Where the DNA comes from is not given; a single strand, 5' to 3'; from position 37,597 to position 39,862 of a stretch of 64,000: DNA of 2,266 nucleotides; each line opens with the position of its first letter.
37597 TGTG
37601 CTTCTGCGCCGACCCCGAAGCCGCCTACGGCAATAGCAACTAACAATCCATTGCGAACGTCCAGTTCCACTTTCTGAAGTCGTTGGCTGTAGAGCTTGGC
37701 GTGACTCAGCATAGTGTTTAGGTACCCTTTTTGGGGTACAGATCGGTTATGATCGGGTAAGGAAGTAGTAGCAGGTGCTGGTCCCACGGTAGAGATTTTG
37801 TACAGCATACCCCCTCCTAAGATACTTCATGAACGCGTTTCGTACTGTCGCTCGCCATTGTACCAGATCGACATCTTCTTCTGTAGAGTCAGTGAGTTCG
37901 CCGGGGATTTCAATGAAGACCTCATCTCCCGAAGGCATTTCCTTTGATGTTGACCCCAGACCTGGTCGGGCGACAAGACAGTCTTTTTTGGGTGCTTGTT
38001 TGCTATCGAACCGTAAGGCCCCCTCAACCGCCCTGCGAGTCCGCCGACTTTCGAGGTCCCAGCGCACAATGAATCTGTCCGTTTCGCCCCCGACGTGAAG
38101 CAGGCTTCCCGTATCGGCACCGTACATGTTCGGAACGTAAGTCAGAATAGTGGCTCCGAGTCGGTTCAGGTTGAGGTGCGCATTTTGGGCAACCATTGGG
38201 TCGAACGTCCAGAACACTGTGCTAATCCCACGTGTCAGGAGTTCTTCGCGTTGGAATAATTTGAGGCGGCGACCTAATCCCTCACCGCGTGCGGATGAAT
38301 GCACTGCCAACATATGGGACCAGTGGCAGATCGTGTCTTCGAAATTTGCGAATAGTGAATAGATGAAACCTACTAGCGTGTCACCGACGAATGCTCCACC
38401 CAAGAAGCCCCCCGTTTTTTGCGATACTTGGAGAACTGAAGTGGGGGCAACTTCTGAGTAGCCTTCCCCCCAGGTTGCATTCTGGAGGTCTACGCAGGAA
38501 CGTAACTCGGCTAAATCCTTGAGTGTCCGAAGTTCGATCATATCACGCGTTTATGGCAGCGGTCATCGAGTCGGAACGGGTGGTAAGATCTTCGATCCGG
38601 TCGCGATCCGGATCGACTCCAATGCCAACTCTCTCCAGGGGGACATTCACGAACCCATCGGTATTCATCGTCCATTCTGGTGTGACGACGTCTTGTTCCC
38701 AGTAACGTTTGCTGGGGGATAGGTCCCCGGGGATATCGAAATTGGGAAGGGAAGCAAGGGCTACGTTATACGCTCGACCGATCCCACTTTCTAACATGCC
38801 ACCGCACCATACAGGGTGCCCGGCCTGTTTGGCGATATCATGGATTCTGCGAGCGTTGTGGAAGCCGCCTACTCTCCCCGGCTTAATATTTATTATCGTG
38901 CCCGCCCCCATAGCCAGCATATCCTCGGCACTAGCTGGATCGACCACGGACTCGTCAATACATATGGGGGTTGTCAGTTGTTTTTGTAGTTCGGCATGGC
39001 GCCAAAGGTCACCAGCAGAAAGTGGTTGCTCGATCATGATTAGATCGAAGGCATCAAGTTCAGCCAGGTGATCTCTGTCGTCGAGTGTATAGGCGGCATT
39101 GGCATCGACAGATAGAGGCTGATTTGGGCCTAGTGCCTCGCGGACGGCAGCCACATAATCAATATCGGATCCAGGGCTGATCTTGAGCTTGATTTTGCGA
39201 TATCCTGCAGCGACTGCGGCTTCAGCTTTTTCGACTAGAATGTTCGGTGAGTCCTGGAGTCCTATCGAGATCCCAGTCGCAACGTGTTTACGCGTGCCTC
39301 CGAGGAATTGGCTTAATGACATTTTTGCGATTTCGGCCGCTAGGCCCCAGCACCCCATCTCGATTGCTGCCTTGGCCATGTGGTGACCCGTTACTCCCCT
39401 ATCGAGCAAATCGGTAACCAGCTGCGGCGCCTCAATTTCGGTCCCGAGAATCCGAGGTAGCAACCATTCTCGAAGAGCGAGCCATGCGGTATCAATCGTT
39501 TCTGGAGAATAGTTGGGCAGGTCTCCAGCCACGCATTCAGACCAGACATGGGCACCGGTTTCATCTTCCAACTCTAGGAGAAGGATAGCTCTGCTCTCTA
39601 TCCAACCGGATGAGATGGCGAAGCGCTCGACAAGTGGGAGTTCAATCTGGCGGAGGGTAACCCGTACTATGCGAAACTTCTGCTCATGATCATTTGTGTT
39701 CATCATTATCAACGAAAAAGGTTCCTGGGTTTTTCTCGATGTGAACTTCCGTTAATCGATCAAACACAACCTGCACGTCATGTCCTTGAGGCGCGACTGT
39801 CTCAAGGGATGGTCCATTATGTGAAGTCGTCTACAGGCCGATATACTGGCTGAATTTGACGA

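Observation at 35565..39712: Enolase-superfamily (NSAR/OSBS-like)–GNAT–S9 peptidase–SDR operon: candidate N-acyl-amino-acid racemisation/deacylation pathway with a non-canonical hydrolase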

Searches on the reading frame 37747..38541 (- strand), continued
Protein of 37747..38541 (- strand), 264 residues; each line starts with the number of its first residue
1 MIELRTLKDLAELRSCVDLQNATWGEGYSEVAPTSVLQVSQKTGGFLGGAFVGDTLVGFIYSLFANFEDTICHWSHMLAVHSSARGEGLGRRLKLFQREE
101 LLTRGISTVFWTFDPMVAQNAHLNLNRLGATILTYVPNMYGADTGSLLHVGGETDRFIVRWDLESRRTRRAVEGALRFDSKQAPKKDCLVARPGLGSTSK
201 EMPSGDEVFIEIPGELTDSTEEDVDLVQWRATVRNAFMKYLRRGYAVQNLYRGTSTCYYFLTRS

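Call 53: get_annotated_region(hit=H16, flank=6000)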
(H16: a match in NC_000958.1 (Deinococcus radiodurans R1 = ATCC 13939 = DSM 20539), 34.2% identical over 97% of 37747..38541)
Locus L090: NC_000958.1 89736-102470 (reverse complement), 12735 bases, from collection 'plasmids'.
description: Deinococcus radiodurans R1 = ATCC 13939 = DSM 20539 plasmid MP1, complete sequence
organism: Deinococcus radiodurans R1 = ATCC 13939 = DSM 20539 (NCBI taxid 243230)
taxonomy: Bacteria; Deinococcota; Deinococci; Deinococcales; Deinococcaceae; Deinococcus; Deinococcus radiodurans; Deinococcus radiodurans R1 = ATCC 13939 = DSM 20539
host: -; source: -; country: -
typing (MOB-suite, as given by PLSDB): mobilizable; relaxase MOBP
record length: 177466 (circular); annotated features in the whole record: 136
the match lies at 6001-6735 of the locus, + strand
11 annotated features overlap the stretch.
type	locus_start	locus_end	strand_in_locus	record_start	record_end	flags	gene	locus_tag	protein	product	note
CDS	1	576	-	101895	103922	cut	kdpB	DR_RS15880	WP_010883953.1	potassium-transporting ATPase subunit KdpB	GO:0006813 - potassium ion transport [Evidence IEA]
CDS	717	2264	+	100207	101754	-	-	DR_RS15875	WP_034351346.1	HAMP domain-containing sensor histidine kinase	GO:0007165 - signal transduction [Evidence IEA]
CDS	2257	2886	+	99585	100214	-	-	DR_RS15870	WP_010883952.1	response regulator transcription factor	GO:0000160 - phosphorelay signal transduction system [Evidence IEA]; GO:0006355 - regulation of DNA-templated ...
CDS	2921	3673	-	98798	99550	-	-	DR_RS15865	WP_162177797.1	SDR family oxidoreductase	-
CDS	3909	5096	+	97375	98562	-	menC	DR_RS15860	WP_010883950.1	o-succinylbenzoate synthase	GO:0009234 - menaquinone biosynthetic process [Evidence IEA]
CDS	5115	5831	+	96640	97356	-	-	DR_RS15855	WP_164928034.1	ABC transporter substrate-binding protein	-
CDS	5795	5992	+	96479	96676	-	-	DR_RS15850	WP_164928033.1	transporter substrate-binding domain-containing protein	-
CDS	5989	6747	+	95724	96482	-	-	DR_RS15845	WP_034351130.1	GNAT family N-acetyltransferase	-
CDS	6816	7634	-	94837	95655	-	-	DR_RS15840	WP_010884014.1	DeoR/GlpR family DNA-binding transcription regulator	-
CDS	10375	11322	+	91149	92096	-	pfkB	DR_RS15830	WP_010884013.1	1-phosphofructokinase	-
CDS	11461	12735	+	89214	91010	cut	-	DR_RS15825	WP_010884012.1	PTS fructose-like transporter subunit IIB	GO:0009401 - phosphoenolpyruvate-dependent sugar phosphotransferase system [Evidence IEA]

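Call 61: search_protein_families(library=pfam, proteins=[L001:13723-14514:+, L088:8050-10155:+], max_evalue=0.0001)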
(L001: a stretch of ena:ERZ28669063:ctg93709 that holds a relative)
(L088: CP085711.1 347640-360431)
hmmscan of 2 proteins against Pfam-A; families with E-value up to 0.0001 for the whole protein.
L001:13723-14514:+ (263 aa): 1 family
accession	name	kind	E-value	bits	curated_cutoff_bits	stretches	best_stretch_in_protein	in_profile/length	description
PF00903.31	Glyoxalase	-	1.4e-07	32.4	20.6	0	11-119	7-121/121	Glyoxalase/Bleomycin resistance protein/Dioxygenase superfamily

L088:8050-10155:+ (701 aa): 13 families
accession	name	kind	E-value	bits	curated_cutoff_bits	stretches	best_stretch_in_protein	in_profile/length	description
PF00326.27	Peptidase_S9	-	8e-50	169.7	22.6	1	482-690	3-211/213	Prolyl oligopeptidase family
PF07676.18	PD40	-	2.5e-29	101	20.9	2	58-92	3-37/38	WD40-like Beta Propeller Repeat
PF02129.25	Peptidase_S15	-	4.9e-10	40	23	1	448-582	5-134/262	X-Pro dipeptidyl-peptidase (S15 family)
PF20434.5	BD-FAE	-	1.2e-09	38.4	26.8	1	460-644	9-213/215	BD-FAE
PF25174.1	Beta-prop_THOC3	-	4.5e-07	29.6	305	1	53-140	78-158/272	THOC3 beta-propeller domain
PF12697.13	Abhydrolase_6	-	6.6e-07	30.7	26.3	1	470-614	4-148/217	Alpha/beta hydrolase family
PF12146.15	Hydrolase_4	-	8.4e-07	29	27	0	617-666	188-235/239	Serine aminopeptidase, S33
PF00561.26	Abhydrolase_1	-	6.5e-06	26.4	25.8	0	465-564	1-89/245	alpha/beta hydrolase fold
PF05448.18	AXE1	-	7.1e-06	25.4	21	0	438-546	59-178/321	Acetyl xylan esterase (AXE1)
PF01738.24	DLH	-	8e-06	26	21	1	486-668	34-191/217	Dienelactone hydrolase family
PF00135.34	COesterase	-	8.3e-06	25.5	27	1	455-586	93-219/515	Carboxylesterase family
PF00930.27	DPPIV_N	-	1.1e-05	24.8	22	0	169-269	9-119/354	Dipeptidyl peptidase IV (DPP IV) N-terminal region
PF00400.38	WD40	-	5.9e-05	23.9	27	0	103-124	3-27/39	WD domain, G-beta repeat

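Call 82: get_annotated_region(hit=H1, flank=10000)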
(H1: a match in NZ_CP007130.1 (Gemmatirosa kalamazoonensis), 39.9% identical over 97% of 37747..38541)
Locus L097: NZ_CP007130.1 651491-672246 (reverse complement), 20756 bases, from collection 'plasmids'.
description: Gemmatirosa kalamazoonensis strain KBS708 plasmid 2, complete sequence
organism: Gemmatirosa kalamazoonensis (NCBI taxid 861299)
taxonomy: Bacteria; Gemmatimonadota; Gemmatimonadia; Gemmatimonadales; Gemmatimonadaceae; Gemmatirosa; Gemmatirosa kalamazoonensis
host: -; source: -; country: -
typing (MOB-suite, as given by PLSDB): non-mobilizable
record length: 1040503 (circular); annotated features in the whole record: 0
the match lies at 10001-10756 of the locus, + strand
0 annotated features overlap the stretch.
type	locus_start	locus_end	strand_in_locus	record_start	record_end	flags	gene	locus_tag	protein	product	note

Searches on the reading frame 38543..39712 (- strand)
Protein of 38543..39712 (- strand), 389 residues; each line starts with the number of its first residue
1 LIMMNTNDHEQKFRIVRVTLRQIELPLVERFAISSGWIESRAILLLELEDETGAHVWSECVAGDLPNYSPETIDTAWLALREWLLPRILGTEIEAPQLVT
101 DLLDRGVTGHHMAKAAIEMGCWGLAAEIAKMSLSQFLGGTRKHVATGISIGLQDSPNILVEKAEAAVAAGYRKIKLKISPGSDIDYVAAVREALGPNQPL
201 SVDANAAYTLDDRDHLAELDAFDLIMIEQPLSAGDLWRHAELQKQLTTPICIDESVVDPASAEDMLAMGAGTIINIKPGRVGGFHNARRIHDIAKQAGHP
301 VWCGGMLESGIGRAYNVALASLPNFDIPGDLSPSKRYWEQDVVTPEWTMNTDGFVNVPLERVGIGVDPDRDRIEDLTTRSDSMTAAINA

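Call 4: search_protein_families(library=pfam, proteins=[window:38543-39712:-])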
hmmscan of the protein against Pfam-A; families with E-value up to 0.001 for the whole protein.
window:38543-39712:- (389 aa): 2 families
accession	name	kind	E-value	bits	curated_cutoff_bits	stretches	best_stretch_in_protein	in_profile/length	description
PF13378.12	MR_MLE_C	-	4.7e-48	164.2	29.4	1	160-371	3-218/219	Enolase C-terminal domain-like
PF02746.21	MR_MLE_N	-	1.9e-08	35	22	1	30-138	15-117/117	Mandelate racemase / muconate lactonizing enzyme, N-terminal domain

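Call 5: search_protein_families(library=ncbifam, proteins=[window:38543-39712:-])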
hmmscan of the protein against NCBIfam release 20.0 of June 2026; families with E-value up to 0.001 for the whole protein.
window:38543-39712:- (389 aa): 17 families
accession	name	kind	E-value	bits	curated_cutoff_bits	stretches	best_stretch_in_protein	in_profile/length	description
TIGR01928.1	menC_lowGC_arch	equivalog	3e-94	315.7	200.65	1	23-346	3-323/325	o-succinylbenzoate synthase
TIGR02534.1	mucon_cyclo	subfamily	1.1e-33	116.9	334.95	1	18-377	4-366/368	muconate/chloromuconate family cycloisomerase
NF043002.1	HProlDhtase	equivalog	3.1e-30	105.2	500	1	14-301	2-289/366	cis-3-hydroxy-L-proline dehydratase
NF042940.1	racemase_DgcA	equivalog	4.5e-29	101.7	400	1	19-321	2-286/323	N-acetyl-D-Glu racemase DgcA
NF047820.1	TalGalacDh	equivalog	1.1e-25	90.4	500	1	112-298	106-298/371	L-talarate/galactarate dehydratase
NF041118.1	A_G_epim_Thtga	equivalog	2.3e-19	69.7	500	1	14-320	2-306/341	L-Ala-D/L-Glu epimerase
TIGR01927.1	menC_gam_Gplu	equivalog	3.6e-18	65.9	130.55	1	22-321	2-280/307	o-succinylbenzoate synthase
NF011708.0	PRK15129.1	equivalog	2.3e-17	63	343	1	24-324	10-292/321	L-Ala-D/L-Glu epimerase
NF002739.0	PRK02714.1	equivalog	5.3e-17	62.3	259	1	17-320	4-287/320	o-succinylbenzoate synthase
NF002782.0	PRK02901.1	equivalog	9e-16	57.8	288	1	156-359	86-292/328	o-succinylbenzoate synthase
NF040866.1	AraD_Arch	equivalog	9.5e-15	54.5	650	1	115-301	105-298/372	arabinonate dehydratase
NF040790.2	glucon_galact_dh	equivalog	7.4e-14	51.4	750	1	113-380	93-373/390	bifunctional D-gluconate/D-galactonate dehydratase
NF010624.0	PRK14017.1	equivalog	9.6e-13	47.9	311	1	43-295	15-276/382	galactonate dehydratase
NF043051.1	ManoateDhtManD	equivalog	6.7e-11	41.6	550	2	186-374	194-381/403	D-mannonate dehydratase ManD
NF011654.0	PRK15072.1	subfamily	2.8e-09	36.3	430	0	112-179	84-151/404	D-galactonate dehydratase family protein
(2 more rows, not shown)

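Call 6: search_solved_structures(query=window:38543-39712:-, max_evalue=1e-10)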
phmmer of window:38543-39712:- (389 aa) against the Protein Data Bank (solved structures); distinct sequences matched with E-value up to 1e-10: 76 (the best 60 are shown).
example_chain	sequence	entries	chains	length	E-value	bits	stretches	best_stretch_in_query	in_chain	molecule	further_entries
1sja_A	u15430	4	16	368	2.1e-87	297.1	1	16-379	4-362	N-acylamino acid racemase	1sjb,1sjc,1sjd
5fjr_A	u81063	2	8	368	4.8e-87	296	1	16-379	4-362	O-SUCCINYLBENZOATE SYNTHASE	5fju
4a6g_A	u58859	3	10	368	5.9e-87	295.7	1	16-379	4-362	N-ACYLAMINO ACID RACEMASE | N-succinylamino acid racemase | O-SUCCINYLBENZOATE SYNTHASE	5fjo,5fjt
7s8w_A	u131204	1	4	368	7.8e-87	295.3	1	16-379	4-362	N-succinylamino acid racemase/O-succinylbenzoate synthase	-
5fjp_A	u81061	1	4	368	4.1e-86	292.9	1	16-379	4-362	O-SUCCINYLBENZOATE SYNTHASE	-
2ggg_A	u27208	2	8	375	9e-85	288.5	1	13-379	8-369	N-acylamino acid racemase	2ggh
2ggj_A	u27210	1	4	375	1.9e-84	287.4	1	13-379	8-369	N-acylamino acid racemase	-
1r0m_A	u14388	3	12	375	2e-84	287.4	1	13-379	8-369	N-acylamino acid racemase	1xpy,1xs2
2fkp_A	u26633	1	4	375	4.6e-84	286.2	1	13-379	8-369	N-acylamino acid racemase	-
2ggi_A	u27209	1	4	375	1.2e-83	284.8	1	13-379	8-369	N-acylamino acid racemase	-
2zc8_A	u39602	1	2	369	2.8e-81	277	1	14-378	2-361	N-acylamino acid racemase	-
1wue_A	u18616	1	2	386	1e-79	271.8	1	15-367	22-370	mandelate racemase/muconate lactonizing enzyme family protein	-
1wuf_A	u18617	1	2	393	8.2e-79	268.9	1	18-377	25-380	hypothetical protein lin2664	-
3qld_A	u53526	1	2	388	6e-69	236.4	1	19-380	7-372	Mandelate racemase/muconate lactonizing protein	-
3mwc_A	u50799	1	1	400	1.9e-51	178.8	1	13-370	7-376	Mandelate racemase/muconate lactonizing protein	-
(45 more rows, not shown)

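Call 22: search_solved_structures(query=window:38543-39712:-, max_evalue=1e-80, show_alignments=1)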
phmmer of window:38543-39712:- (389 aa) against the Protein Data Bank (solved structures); distinct sequences matched with E-value up to 1e-80: 11.
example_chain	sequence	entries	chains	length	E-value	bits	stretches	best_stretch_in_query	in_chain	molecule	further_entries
1sja_A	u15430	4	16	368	2.1e-87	297.1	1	16-379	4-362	N-acylamino acid racemase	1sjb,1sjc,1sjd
5fjr_A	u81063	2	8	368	4.8e-87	296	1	16-379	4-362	O-SUCCINYLBENZOATE SYNTHASE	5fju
4a6g_A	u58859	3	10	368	5.9e-87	295.7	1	16-379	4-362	N-ACYLAMINO ACID RACEMASE | N-succinylamino acid racemase | O-SUCCINYLBENZOATE SYNTHASE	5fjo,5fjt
7s8w_A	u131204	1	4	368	7.8e-87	295.3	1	16-379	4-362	N-succinylamino acid racemase/O-succinylbenzoate synthase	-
5fjp_A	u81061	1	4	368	4.1e-86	292.9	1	16-379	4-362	O-SUCCINYLBENZOATE SYNTHASE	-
2ggg_A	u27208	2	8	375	9e-85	288.5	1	13-379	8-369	N-acylamino acid racemase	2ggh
2ggj_A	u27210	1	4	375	1.9e-84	287.4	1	13-379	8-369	N-acylamino acid racemase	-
1r0m_A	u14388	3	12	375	2e-84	287.4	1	13-379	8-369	N-acylamino acid racemase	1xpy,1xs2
2fkp_A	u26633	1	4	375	4.6e-84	286.2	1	13-379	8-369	N-acylamino acid racemase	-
2ggi_A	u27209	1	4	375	1.2e-83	284.8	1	13-379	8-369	N-acylamino acid racemase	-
2zc8_A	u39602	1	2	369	2.8e-81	277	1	14-378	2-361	N-acylamino acid racemase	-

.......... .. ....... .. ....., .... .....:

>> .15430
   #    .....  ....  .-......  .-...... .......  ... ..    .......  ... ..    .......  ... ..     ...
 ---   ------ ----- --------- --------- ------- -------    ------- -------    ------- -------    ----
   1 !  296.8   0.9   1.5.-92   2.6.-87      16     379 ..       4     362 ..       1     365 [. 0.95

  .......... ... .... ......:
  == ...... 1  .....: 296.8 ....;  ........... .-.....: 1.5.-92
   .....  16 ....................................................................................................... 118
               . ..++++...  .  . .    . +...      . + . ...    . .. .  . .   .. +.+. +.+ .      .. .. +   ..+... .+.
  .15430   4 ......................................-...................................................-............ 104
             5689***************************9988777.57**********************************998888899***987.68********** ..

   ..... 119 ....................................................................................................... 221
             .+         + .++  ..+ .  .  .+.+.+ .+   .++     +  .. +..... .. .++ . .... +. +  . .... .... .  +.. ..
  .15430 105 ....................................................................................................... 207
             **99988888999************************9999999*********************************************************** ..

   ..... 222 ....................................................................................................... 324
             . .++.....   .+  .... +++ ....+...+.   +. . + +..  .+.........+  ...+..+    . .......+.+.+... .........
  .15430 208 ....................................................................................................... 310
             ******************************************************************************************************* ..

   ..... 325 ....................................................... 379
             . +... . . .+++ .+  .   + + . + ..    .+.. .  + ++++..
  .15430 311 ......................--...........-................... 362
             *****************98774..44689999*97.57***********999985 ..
